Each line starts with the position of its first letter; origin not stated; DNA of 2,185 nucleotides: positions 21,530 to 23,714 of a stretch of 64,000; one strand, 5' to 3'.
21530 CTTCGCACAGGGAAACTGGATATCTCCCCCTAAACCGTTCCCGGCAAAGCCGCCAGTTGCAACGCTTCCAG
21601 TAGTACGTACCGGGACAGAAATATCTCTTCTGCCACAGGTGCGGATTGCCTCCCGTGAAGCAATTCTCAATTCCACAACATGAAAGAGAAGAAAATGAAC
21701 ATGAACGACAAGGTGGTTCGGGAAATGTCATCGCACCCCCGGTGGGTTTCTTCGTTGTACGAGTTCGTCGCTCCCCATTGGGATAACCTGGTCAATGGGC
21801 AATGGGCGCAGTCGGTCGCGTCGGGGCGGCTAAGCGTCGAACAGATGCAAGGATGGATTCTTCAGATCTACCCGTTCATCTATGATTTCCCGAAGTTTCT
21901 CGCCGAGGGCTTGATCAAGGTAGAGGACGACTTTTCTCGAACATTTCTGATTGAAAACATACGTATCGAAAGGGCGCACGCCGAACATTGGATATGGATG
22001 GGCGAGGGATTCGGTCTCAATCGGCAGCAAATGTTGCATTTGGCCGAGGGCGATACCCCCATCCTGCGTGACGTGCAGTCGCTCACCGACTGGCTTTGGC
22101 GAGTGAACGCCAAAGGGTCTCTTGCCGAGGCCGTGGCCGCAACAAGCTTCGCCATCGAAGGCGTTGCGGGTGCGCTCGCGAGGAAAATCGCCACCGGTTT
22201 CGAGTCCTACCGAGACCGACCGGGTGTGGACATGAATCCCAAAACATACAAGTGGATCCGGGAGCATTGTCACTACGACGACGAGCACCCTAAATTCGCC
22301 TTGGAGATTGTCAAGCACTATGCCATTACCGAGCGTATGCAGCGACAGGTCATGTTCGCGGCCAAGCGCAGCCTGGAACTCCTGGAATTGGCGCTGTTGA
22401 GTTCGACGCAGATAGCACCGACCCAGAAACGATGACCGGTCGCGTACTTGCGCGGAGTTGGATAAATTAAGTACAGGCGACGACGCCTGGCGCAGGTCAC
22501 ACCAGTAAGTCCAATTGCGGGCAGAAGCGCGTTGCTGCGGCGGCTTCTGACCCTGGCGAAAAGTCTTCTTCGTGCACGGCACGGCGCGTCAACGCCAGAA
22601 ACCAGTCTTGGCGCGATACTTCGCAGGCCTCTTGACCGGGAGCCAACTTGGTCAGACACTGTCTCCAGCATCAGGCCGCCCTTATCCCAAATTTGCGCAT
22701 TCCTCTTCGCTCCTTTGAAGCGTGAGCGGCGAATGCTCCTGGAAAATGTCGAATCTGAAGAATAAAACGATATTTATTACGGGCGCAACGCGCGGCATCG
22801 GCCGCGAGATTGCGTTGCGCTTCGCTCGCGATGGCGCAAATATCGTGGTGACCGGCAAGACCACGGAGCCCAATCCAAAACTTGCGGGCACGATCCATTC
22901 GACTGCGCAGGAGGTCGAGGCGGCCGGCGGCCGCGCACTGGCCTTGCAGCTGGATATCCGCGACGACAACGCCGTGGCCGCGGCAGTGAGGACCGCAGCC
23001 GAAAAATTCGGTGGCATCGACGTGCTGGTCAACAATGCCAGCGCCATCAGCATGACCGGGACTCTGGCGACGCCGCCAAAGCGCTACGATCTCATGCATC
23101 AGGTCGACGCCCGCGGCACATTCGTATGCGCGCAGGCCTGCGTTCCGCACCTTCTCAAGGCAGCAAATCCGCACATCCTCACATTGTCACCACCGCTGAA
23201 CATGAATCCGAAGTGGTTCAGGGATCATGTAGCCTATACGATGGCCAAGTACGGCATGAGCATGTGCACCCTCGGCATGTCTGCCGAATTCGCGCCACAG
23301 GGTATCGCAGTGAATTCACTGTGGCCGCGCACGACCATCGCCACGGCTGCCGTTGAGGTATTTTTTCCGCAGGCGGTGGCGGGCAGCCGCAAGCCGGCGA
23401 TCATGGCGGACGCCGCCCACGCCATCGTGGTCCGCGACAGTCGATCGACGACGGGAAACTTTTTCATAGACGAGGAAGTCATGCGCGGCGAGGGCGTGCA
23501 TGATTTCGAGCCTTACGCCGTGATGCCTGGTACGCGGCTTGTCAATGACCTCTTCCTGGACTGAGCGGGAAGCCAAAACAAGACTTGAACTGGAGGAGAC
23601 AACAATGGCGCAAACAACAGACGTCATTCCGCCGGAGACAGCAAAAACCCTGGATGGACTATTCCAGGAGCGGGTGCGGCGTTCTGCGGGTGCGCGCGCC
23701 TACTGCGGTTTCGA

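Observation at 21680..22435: Heme-oxygenase-like diiron oxidase (HDO) fold protein translationally coupled to a c-di-GMP enzyme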

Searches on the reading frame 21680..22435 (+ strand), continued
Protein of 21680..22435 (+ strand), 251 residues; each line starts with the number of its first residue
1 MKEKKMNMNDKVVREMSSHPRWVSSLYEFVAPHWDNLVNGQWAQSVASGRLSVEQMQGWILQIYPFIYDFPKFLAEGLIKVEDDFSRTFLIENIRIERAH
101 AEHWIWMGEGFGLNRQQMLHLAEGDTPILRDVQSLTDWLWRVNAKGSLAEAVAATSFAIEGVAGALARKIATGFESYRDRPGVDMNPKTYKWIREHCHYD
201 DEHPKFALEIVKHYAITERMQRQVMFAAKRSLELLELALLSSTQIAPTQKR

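Call 56: search_protein_families(library=pfam, proteins=[L063:2791-5670:+, L078:2771-5785:-, L075:2594-5767:-, L028:40-1356:+, L028:1371-2021:+, L064:2401-5496:-, L091:4294-7842:+], max_evalue=0.001)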
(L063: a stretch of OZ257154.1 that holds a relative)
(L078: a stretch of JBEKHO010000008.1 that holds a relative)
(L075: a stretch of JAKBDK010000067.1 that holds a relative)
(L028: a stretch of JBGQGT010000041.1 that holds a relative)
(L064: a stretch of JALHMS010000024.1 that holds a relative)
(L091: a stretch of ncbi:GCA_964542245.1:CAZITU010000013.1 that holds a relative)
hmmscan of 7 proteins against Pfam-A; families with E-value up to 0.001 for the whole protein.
L063:2791-5670:+ (959 aa): 7 families
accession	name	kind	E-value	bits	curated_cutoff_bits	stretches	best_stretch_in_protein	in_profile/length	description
PF00563.25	EAL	-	6.6e-62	209.4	31.3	1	708-943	3-234/236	EAL domain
PF00990.26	GGDEF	-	2.9e-43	147.9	23.8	1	528-685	1-161/161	Diguanylate cyclase, GGDEF domain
PF13426.13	PAS_9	-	1.3e-23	83.7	27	2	409-515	2-102/103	PAS domain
PF08447.18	PAS_3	-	2e-22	79.7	25.6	1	293-379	2-88/89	PAS fold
PF08448.16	PAS_4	-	2.8e-21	76.2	23.1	2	405-519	2-110/110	PAS fold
PF00989.32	PAS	-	8.4e-21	74.5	22.6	2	404-514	7-113/113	PAS fold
PF13188.13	PAS_8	-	6.9e-05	23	21.8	0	404-450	7-50/65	PAS domain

L078:2771-5785:- (1004 aa): 5 families
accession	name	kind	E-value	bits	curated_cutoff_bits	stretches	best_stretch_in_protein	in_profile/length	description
PF00563.25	EAL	-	1.2e-76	257.6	31.3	1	740-974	2-235/236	EAL domain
PF00990.26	GGDEF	-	2.2e-50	171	23.8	1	563-719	1-160/161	Diguanylate cyclase, GGDEF domain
PF13185.12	GAF_2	-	3.1e-17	63.5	28.6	1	280-414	3-136/136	GAF domain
PF01590.32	GAF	-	3.4e-10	41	22.4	1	281-413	2-133/133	GAF domain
PF13492.12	GAF_3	-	6.7e-08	33.4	27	1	283-414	4-128/129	GAF domain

L075:2594-5767:- (1057 aa): 5 families
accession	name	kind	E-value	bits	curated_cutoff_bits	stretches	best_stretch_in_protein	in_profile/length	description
PF00563.25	EAL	-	2.4e-75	253.4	31.3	1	787-1021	2-235/236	EAL domain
PF00990.26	GGDEF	-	1.4e-47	161.9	23.8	1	610-767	1-161/161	Diguanylate cyclase, GGDEF domain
PF13185.12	GAF_2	-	5e-16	59.6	28.6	2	455-598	3-136/136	GAF domain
PF01590.32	GAF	-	8.1e-12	46.3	22.4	1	455-582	1-120/133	GAF domain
PF13492.12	GAF_3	-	6e-05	23.9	27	1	297-426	3-129/129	GAF domain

L028:40-1356:+ (438 aa): 6 families
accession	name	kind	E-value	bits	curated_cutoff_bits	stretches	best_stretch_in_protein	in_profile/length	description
PF13185.12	GAF_2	-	3.1e-23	82.9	28.6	1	55-200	3-136/136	GAF domain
PF02518.31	HATPase_c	-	2.1e-13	51.1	26.4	1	341-434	4-109/111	Histidine kinase-, DNA gyrase B-, and HSP90-like ATPase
PF07730.19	HisKA_3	-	2.3e-12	47.7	24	1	236-299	1-67/68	Histidine kinase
PF01590.32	GAF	-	2.9e-11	44.5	22.4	1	57-199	3-133/133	GAF domain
PF13581.12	HATPase_c_2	-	2e-06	28.3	27.4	1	347-429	36-124/127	Histidine kinase-like ATPase domain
PF13492.12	GAF_3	-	1.8e-05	25.6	27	1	57-201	3-129/129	GAF domain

L028:1371-2021:+ (216 aa): 4 families
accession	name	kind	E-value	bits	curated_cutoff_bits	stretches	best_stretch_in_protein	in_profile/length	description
PF00072.30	Response_reg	-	1.4e-29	102.9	30.2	1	6-117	1-110/111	Response regulator receiver domain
PF00196.25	GerE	-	3.5e-17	62.2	23.5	1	151-205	2-56/57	Bacterial regulatory proteins, luxR family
PF08281.18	Sigma70_r4_2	-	4.9e-08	32.9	25.7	1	150-194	9-54/54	Sigma-70, region 4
PF04545.22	Sigma70_r4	-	0.00055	19.8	24.1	0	152-193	5-47/50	Sigma-70, region 4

L064:2401-5496:- (1031 aa): 8 families
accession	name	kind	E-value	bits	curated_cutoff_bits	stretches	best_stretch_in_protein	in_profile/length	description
PF00563.25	EAL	-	1.5e-63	214.8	31.3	1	774-1010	5-236/236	EAL domain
PF00990.26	GGDEF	-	3.3e-43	147.7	23.8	1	592-749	1-161/161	Diguanylate cyclase, GGDEF domain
PF08447.18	PAS_3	-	3.5e-26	91.7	25.6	1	357-443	2-88/89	PAS fold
PF00989.32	PAS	-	1.5e-20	73.7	22.6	2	468-578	7-113/113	PAS fold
PF13426.13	PAS_9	-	1.4e-18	67.5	27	2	473-580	2-103/103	PAS domain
PF08448.16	PAS_4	-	1.8e-18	67.2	23.1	2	469-583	2-110/110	PAS fold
PF13188.13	PAS_8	-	6.2e-07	29.5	21.8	0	468-510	7-47/65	PAS domain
PF13596.12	PAS_10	-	0.00033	21.7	22.1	0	356-437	21-95/106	PAS domain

L091:4294-7842:+ (1182 aa): 9 families
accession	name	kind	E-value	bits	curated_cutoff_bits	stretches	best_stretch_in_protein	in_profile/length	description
PF02273.21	Acyl_transf_2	-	8.9e-26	91.3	20.3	1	345-568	33-253/294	Acyl transferase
PF12146.15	Hydrolase_4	-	3.4e-17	63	27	2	344-454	6-117/239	Serine aminopeptidase, S33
PF07238.19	PilZ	-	4.9e-13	49.7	22.5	1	7-110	3-98/102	PilZ domain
PF13847.12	Methyltransf_31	-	1.5e-10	41.3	27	1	735-795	62-123/145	Methyltransferase domain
PF08241.18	Methyltransf_11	-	2.4e-10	41.4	21.2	1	655-781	1-95/95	Methyltransferase domain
PF13489.12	Methyltransf_23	-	7e-09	36.1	27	1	639-805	11-124/164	Methyltransferase domain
PF00561.26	Abhydrolase_1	-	4.3e-08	33.6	25.8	1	343-446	1-102/245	alpha/beta hydrolase fold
PF13649.12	Methyltransf_25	-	2e-07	32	27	1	654-777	1-97/97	Methyltransferase domain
PF08242.18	Methyltransf_12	-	1.2e-06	29.6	30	1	655-778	1-97/98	Methyltransferase domain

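Call 61: search_protein_families(library=pfam, proteins=[L042:6929-7846:-, L030:238-1107:+, L035:1478-2569:+, L031:5169-6140:+, L035:859-1620:-, L057:1767-2495:-, L038:6864-7550:+], max_evalue=0.001)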
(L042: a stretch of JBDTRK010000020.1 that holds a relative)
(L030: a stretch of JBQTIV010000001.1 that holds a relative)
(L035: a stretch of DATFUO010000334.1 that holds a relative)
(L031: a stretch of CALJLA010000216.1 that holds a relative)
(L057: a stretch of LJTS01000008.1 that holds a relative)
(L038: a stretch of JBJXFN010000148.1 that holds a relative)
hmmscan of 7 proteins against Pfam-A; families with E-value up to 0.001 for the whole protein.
L042:6929-7846:- (305 aa): 0 families

L030:238-1107:+ (289 aa): 0 families

L035:1478-2569:+ (363 aa): 3 families
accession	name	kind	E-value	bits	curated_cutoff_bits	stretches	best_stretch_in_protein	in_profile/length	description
PF03060.21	NMO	-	7.3e-62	210.1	28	2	120-358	103-328/331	Nitronate monooxygenase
PF00478.31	IMPDH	-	6.5e-08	32.4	25.6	1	41-246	21-247/345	IMP dehydrogenase / GMP reductase domain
PF01070.24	FMN_dh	-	2.6e-07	30.4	24.9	1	151-243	218-310/350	FMN-dependent dehydrogenase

L031:5169-6140:+ (323 aa): 6 families
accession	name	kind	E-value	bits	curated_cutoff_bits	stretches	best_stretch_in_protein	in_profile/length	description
PF07729.17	FCD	-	1.9e-23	83.7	24.3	1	186-304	1-123/125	FCD domain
PF00392.27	GntR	-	3.1e-15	56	27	1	114-176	1-64/64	Bacterial regulatory proteins, gntR family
PF13412.12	HTH_24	-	1.3e-05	25.1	21.9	1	135-166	16-47/48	Winged helix-turn-helix DNA-binding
PF13545.12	HTH_Crp_2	-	3.7e-05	24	27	1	136-183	22-66/70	Crp-like helix-turn-helix domain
PF08279.18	HTH_11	-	4.2e-05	23.8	25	1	135-173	15-53/55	HTH domain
PF12802.13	MarR_2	-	0.00047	20.7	27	0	133-166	18-50/61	MarR family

L035:859-1620:- (253 aa): 3 families
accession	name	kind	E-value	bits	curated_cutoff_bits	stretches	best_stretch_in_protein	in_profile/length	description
PF05433.20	Rick_17kDa_Anti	-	2.7e-08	34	24.2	1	108-148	1-42/43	Glycine zipper 2TM domain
PF13488.11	Gly-zipper_Omp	-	1.1e-05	25.7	25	1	108-151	1-45/46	Glycine zipper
PF13441.11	Gly-zipper_YMGG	-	2.3e-05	24.5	28.9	1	108-146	5-40/45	YMGG-like Gly-zipper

L057:1767-2495:- (242 aa): 1 family
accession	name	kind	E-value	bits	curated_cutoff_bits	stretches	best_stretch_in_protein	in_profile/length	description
PF10277.15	Frag1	-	8e-06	26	30.3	1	16-227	2-215/220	Frag1/DRAM/Sfk1 family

L038:6864-7550:+ (228 aa): 0 families

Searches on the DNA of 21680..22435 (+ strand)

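Call 42: search_rna_families(sources=[L032, L034, L036, L038, L040, L045, L051, L058, L063, L071, L073], threshold=gathering)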
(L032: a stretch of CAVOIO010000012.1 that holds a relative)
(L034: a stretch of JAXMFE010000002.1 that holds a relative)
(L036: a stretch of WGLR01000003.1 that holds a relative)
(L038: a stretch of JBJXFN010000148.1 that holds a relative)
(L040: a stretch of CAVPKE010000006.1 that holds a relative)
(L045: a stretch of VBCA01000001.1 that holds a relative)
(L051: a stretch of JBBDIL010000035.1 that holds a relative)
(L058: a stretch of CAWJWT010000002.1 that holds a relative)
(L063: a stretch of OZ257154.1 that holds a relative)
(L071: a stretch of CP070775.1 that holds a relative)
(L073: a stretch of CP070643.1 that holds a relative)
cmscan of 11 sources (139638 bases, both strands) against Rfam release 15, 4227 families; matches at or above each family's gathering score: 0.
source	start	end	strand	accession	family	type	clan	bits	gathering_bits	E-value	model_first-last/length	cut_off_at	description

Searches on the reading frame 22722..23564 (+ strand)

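Call 4: search_protein_families(library=pfam, proteins=[window:22722-23564:+], max_evalue=1)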
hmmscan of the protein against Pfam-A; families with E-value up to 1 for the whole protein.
window:22722-23564:+ (280 aa): 5 families
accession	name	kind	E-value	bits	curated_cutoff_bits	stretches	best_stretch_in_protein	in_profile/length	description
PF00106.31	adh_short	-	2.2e-34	119.1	26.6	1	15-206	1-183/195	short chain dehydrogenase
PF13561.12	adh_short_C2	-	9.1e-30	104.4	27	1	21-212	1-182/236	Enoyl-(Acyl carrier protein) reductase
PF08659.16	KR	-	6.9e-08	33.1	22.6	1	16-112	2-95/180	KR domain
PF01370.27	Epimerase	-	0.031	14.1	20.9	1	17-110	1-75/240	NAD dependent epimerase/dehydratase family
PF18821.6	LPD7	-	0.053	13.9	27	1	70-101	26-56/92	Large polyvalent protein-associated domain 7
